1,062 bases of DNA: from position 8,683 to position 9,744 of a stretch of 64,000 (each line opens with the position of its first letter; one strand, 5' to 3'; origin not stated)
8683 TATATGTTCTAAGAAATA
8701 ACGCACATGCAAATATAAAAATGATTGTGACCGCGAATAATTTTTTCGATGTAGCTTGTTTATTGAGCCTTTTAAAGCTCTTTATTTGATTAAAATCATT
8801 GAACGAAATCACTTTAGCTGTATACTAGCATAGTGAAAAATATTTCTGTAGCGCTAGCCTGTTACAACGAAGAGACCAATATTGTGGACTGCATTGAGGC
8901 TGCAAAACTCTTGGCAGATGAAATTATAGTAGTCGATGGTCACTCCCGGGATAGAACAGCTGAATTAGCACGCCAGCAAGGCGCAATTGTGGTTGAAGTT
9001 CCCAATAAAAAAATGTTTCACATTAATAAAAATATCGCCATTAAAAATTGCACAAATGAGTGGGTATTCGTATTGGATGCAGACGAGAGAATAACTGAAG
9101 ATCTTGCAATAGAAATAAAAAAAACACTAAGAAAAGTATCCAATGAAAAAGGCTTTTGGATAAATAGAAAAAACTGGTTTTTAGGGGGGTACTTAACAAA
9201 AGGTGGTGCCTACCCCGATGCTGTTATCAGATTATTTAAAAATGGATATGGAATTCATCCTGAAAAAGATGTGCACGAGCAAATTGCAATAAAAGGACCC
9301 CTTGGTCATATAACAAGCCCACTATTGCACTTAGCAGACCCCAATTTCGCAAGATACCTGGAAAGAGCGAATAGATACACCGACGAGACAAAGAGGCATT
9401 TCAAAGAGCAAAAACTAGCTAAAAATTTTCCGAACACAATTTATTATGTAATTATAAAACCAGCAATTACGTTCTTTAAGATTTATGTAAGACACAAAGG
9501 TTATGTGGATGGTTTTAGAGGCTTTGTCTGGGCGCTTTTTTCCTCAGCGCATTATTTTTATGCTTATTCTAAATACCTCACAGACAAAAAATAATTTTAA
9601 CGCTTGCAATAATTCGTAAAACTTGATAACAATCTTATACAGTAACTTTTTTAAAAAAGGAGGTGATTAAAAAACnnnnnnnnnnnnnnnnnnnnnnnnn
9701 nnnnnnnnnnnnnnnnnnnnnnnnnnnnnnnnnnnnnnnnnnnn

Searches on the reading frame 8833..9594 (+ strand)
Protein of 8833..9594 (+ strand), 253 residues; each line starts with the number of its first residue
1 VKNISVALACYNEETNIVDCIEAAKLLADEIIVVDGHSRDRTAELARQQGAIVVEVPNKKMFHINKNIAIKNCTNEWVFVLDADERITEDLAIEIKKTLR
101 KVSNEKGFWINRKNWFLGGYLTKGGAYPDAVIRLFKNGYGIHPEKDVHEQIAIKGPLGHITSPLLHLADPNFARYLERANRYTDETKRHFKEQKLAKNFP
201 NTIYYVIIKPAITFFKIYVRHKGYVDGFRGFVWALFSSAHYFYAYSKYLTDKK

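Call 3: search_protein_families(library=pfam, proteins=[window:8833-9594:+], max_evalue=0.01)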
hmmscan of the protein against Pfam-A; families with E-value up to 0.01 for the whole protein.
window:8833-9594:+ (253 aa): 2 families
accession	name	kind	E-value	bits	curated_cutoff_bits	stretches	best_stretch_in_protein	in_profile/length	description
PF00535.33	Glycos_transf_2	-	6.7e-18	65.6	23.3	1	5-92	1-95/168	Glycosyl transferase family 2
PF13704.12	Glyco_tranf_2_4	-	2.4e-06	28.4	27.5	1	12-88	2-85/98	Glycosyl transferase family 2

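Call 4: search_protein_families(library=ncbifam, proteins=[window:8833-9594:+], max_evalue=0.01)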
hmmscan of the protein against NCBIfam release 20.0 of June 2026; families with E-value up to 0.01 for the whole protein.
window:8833-9594:+ (253 aa): 10 families
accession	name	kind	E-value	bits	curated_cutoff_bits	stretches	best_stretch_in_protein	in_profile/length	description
TIGR04283.1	glyco_like_mftF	equivalog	8.6e-13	48.4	182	1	4-108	1-107/221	TIGR04283 family arsenosugar biosynthesis glycosyltransferase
TIGR04195.1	S_glycosyl_SunS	equivalog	4.9e-10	38.8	350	1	4-98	59-154/421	SunS family peptide S-glycosyltransferase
NF010496.0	PRK13915.1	equivalog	1.5e-08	34.1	262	1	2-55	31-90/307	glucosyl-3-phosphoglycerate synthase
TIGR04182.1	glyco_TIGR04182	equivalog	5.4e-08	32.6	325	1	4-86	2-84/293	S-layer glycoprotein N-glycosyltransferase AglJ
NF058614.1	PPMAGASynPpgS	equivalog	7.7e-07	28.8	370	1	6-57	4-55/226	polyprenyl-phospho-N-acetylgalactosaminyl synthase PpgS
NF041391.1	DPhHxTase_Halo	equivalog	1.3e-06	27.6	375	1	10-86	3-80/213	dolichyl-phosphate hexose transferase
TIGR03937.1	PgaC_IcaA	equivalog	2.6e-05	23.4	422.3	1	2-89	45-140/407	poly-beta-1,6-N-acetyl-D-glucosamine synthase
NF007482.0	PRK10073.1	equivalog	0.0033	16.5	423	1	3-91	7-102/334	glycosyltransferase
NF050050.1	ProtGlycPglI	equivalog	0.0043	16.5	500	1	3-92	3-102/306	GalNAc(5)-diNAcBac-PP-undecaprenol beta-1,3-glucosyltransferase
NF038302.1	EPS_HpsE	equivalog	0.0055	15.7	300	1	3-90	2-102/307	hormogonium polysaccharide biosynthesis glycosyltransferase HpsE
